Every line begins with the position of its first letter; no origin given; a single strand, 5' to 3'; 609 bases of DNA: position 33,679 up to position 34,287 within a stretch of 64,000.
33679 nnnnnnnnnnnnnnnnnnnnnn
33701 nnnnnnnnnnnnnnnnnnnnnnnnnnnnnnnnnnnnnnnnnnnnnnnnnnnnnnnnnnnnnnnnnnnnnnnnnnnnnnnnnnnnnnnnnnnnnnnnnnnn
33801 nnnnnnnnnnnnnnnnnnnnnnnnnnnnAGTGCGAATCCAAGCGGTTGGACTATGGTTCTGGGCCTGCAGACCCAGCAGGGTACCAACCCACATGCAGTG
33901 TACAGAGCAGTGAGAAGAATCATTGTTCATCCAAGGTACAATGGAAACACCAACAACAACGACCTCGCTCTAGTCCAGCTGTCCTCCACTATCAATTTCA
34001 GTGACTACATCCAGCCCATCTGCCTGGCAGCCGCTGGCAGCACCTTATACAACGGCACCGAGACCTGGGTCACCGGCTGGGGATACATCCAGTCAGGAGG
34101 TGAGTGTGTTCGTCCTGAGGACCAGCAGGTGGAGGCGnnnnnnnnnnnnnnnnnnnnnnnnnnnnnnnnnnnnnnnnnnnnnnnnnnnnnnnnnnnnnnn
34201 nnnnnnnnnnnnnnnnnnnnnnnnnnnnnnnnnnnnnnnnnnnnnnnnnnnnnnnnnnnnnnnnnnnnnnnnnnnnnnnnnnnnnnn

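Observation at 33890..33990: Gene-conversion-like mosaic patch in protease copy 4 exon 4 inside an otherwise ~99%-identical duplicate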

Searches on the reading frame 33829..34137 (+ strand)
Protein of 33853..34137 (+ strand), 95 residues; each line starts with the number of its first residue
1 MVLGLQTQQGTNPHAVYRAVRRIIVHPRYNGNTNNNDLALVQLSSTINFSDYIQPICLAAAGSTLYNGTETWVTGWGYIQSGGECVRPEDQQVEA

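Call 24: find_homologous_proteins(query=window:33829-34101:+, max_evalue=0.001)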
Query seq(91 aa) (91 aa): 7 proteins with E <= 0.001 among 13 candidates.
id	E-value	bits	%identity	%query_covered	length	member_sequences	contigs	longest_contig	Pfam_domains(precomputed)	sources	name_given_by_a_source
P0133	2.4e-29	119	76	78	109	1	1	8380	PF00089.33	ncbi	ncbi:hypothetical protein Z043_124728, partial [Scleropages formosus]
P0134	2.8e-29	119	83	73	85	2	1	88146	PF00089.33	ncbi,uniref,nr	ncbi:hypothetical protein Z043_110162 [Scleropages formosus]|uniref:Peptidase S1 domain-containing p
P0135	1.5e-24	104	58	91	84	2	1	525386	PF00089.33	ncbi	-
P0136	4.3e-21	93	55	91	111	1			PF00089.33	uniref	uniref:Peptidase S1 domain-containing protein n=1 Tax=Cyprinus carpio carpio TaxID=630221 RepID=A0A8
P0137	1.4e-18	85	48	91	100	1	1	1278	PF00089.33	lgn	-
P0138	5.0e-7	48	44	76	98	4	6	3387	PF00089.33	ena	-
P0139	3.3e-6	45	44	76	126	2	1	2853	PF00089.33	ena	-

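Call 26: find_encoding_contigs(protein=P0134, flank=10000, max_places=6)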
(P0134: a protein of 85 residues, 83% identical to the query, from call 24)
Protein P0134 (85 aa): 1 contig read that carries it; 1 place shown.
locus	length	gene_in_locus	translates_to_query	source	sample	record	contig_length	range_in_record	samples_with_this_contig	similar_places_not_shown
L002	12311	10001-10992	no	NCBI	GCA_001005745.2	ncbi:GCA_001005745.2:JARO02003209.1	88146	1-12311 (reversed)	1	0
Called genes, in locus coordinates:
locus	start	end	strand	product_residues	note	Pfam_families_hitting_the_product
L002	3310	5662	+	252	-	PF00076:RRM_1, PF00641:Zn_ribbon_RanBP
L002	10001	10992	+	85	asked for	PF00089:Trypsin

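Call 27: find_encoding_contigs(protein=P0133, flank=10000, max_places=6)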
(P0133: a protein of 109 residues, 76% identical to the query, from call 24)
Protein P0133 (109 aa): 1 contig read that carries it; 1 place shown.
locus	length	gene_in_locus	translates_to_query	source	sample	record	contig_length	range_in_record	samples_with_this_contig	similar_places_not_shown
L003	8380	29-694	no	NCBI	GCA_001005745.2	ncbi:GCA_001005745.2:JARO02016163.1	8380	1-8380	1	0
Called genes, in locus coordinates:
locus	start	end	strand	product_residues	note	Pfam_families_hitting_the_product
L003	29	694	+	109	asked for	PF00089:Trypsin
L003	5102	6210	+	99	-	PF00089:Trypsin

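Call 34: list_cluster_members(proteins=[window:33853-34137:+, window:22027-22311:+, window:14766-15074:+, window:28264-28614:+, window:34492-35169:+, P0134, P0133])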
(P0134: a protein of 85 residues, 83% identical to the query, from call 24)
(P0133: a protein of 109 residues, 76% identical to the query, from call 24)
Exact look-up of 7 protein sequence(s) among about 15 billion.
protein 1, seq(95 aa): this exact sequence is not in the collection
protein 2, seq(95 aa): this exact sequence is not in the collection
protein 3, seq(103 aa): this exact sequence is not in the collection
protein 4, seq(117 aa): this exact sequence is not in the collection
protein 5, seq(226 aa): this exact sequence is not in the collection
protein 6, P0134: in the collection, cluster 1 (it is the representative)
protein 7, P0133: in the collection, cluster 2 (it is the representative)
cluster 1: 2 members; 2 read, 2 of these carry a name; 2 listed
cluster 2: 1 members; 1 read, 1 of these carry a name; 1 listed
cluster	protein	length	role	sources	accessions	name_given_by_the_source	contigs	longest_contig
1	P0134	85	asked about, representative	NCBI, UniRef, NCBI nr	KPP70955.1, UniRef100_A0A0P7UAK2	hypothetical protein Z043_110162 [Scleropages formosus] | Peptidase S1 domain-containing protein n=1 Tax=Scleropages formosus TaxID=113540 ...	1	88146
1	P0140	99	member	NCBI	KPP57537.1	hypothetical protein Z043_124729, partial [Scleropages formosus]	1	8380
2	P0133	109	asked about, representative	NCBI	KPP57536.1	hypothetical protein Z043_124728, partial [Scleropages formosus]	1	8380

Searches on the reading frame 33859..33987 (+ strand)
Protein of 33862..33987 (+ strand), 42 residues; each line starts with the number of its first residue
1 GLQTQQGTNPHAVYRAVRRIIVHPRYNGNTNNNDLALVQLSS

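Call 13: find_homologous_proteins(query=window:33859-33981:+, max_evalue=10)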
Query seq(41 aa): no candidate shares three 5-residue words with the query. No homologue found.
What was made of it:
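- Tried and rejected: It returned nothing, because the word index needs three shared words (call 13).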

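Call 40: search_protein_representatives(protein=window:33862-33987:+)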
Query: 42 residues. Proteins with E-value up to 0.001 (for the whole library): 162; up to 1e-10: 22; up to 1e-30: 2. The best 150 are listed.
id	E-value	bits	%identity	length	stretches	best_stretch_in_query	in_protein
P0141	3.1e-98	322.3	50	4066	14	1-42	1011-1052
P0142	6.4e-43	153.7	49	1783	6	1-41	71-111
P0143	2.2e-26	103.3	57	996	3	1-42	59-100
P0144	1.4e-19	82.7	38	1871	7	12-41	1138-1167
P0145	1.6e-17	76.4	51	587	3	4-41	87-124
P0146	4.7e-17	74.9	59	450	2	2-42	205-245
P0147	3.3e-16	72.3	41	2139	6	16-41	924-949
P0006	5.8e-16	71.6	57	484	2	1-42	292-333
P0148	4.1e-15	69.0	52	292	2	1-42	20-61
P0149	2.5e-14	66.6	54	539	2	1-42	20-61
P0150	2.9e-14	66.4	37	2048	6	16-41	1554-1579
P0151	5.9e-14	65.5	51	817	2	2-42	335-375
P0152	6.5e-13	62.3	51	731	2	1-41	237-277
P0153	2.4e-12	60.6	45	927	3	1-40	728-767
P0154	3.1e-12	60.3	46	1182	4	9-40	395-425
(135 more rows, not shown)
